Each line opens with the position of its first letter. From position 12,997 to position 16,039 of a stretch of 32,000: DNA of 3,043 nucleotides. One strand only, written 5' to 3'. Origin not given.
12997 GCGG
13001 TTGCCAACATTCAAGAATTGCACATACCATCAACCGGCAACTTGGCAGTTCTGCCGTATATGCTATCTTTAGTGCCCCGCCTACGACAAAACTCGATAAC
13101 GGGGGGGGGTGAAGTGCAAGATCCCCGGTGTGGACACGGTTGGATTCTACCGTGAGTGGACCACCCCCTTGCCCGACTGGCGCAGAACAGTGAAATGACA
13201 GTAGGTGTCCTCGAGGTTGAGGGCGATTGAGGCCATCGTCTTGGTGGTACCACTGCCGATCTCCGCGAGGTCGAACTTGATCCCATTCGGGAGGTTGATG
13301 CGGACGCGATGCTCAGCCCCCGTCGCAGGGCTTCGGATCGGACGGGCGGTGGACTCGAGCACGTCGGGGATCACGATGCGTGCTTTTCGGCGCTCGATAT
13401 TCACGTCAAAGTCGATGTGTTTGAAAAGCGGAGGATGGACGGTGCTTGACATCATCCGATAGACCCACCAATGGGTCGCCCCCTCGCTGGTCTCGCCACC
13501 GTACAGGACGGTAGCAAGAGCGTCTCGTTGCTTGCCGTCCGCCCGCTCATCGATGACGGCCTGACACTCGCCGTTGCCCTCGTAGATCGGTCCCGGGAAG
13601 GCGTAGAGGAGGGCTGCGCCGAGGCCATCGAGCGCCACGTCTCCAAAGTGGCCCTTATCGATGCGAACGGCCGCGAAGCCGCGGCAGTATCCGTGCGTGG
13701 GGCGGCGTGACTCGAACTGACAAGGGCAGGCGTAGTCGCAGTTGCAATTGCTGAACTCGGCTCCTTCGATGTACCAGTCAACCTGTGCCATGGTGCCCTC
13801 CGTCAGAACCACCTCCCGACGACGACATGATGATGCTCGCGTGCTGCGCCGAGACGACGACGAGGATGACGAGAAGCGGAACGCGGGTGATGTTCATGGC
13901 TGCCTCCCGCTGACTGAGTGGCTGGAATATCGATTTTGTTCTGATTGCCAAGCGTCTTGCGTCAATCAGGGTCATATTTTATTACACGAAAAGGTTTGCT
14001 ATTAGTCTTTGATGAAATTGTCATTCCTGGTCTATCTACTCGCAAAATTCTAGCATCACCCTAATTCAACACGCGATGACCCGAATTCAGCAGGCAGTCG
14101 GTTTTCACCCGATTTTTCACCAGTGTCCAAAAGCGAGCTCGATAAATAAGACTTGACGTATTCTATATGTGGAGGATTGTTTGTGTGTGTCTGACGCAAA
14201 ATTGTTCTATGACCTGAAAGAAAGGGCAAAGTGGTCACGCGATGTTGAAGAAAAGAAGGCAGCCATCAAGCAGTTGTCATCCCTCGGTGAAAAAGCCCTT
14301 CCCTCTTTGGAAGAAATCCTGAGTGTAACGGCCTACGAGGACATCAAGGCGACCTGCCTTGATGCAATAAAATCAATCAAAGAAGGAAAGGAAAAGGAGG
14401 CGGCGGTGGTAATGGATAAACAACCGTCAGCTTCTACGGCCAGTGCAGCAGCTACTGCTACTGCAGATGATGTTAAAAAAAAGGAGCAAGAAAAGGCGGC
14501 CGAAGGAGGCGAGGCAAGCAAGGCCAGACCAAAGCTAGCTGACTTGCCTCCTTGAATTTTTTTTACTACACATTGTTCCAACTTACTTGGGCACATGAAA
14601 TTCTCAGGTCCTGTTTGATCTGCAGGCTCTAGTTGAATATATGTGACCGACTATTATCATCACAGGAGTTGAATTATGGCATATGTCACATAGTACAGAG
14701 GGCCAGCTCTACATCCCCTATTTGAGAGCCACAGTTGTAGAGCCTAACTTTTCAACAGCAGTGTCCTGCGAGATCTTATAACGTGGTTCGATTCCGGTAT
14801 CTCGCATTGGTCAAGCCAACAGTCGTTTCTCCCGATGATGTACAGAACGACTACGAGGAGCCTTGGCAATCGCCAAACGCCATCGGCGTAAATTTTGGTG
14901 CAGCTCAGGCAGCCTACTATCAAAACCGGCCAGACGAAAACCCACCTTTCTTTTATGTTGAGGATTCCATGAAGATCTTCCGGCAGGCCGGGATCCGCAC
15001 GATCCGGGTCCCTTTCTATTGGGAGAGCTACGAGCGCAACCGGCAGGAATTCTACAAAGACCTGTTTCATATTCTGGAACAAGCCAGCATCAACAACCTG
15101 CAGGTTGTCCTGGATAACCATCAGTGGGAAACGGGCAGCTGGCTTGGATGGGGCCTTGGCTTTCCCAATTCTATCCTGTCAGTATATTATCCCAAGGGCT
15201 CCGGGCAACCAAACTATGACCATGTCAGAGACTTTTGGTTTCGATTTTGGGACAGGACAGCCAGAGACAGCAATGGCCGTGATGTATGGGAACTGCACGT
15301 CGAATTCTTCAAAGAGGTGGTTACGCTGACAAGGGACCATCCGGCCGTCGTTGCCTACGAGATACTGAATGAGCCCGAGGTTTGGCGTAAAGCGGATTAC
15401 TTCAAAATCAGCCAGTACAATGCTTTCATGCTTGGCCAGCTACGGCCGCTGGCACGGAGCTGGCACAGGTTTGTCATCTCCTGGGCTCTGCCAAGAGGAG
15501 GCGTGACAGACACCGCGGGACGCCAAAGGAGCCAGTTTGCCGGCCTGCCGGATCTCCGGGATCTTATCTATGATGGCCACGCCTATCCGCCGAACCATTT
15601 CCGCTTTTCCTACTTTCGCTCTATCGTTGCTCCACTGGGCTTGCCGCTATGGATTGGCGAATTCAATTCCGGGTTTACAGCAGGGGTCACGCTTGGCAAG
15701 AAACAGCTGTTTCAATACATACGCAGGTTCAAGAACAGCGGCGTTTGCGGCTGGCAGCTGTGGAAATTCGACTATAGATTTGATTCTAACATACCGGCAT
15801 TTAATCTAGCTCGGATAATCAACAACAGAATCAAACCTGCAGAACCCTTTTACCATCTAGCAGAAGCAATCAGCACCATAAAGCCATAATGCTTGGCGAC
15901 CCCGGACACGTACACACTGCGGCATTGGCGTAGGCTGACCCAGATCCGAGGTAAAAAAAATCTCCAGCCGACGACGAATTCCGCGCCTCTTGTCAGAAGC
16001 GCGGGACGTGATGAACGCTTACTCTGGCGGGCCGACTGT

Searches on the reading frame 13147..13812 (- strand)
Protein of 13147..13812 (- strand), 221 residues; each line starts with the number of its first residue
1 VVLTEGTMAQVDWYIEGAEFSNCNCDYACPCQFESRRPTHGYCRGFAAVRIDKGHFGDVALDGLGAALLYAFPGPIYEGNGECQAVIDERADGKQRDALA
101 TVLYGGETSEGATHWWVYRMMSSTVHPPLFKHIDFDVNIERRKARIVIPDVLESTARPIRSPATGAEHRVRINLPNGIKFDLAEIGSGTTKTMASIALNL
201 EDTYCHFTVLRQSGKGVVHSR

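Call 8: search_protein_families(library=pfam, proteins=[window:13147-13812:-], max_evalue=0.001)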
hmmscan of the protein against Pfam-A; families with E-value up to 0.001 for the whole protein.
window:13147-13812:- (221 aa): 1 family
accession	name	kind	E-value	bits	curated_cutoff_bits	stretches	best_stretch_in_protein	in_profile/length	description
PF07040.16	DUF1326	-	4.6e-53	180.4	25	1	22-202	2-175/177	Protein of unknown function (DUF1326)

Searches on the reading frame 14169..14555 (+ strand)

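Call 3: search_protein_families(library=pfam, proteins=[window:14169-14555:+], max_evalue=1)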
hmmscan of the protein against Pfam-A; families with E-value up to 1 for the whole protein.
window:14169-14555:+ (128 aa): 3 families
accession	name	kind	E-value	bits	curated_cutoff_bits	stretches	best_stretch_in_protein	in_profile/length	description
PF11725.13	AvrE_T3Es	-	0.024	12.3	24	1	5-104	141-242/1513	AvrE-family Type-III effector proteins (T3Es)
PF13646.12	HEAT_2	-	0.03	15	27.7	1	25-67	44-87/88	HEAT repeats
PF18321.7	3HCDH_RFF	-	0.066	14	23.6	1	75-112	16-53/69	3-hydroxybutyryl-CoA dehydrogenase reduced Rossmann-fold domain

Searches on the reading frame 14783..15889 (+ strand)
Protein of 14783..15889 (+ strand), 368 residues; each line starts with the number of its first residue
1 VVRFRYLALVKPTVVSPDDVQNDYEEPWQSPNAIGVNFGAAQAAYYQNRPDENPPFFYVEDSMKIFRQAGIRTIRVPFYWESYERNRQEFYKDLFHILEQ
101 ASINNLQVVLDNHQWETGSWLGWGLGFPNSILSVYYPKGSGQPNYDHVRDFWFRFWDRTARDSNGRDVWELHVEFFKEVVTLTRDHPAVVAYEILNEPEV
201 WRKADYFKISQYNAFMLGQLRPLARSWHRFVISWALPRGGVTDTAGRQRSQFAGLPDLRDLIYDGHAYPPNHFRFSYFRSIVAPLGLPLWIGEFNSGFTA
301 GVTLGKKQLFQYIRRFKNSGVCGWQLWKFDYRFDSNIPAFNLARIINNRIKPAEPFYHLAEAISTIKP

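Call 3: search_protein_families(library=pfam, proteins=[window:14783-15889:+], max_evalue=1)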
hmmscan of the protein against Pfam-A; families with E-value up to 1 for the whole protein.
window:14783-15889:+ (368 aa): 2 families
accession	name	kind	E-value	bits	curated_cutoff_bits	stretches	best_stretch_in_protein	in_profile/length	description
PF00150.24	Cellulase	-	1.4e-13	51.4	23.5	1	61-329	25-271/272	Cellulase (glycosyl hydrolase family 5)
PF01261.30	AP_endonuc_2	-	0.056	13.6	31.1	1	59-116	70-130/249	Xylose isomerase-like TIM barrel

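Call 4: search_protein_families(library=ncbifam, proteins=[window:14783-15889:+], max_evalue=1)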
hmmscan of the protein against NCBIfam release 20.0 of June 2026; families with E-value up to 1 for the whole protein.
window:14783-15889:+ (368 aa): 3 families
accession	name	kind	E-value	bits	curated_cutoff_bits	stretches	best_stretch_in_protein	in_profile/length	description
NF007538.0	PRK10150.1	equivalog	0.057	11.7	544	1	169-208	392-433/607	beta-glucuronidase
NF051902.1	GH35_fam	subfamily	0.077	11.6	500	1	58-110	36-89/510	GH35 family beta-galactosidase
NF009413.0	PRK12775.1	equivalog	0.29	8.8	1895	1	278-322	83-127/1006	putative trifunctional 2-polyprenylphenol hydroxylase/glutamate synthase subunit beta/ferritin domain-containing protein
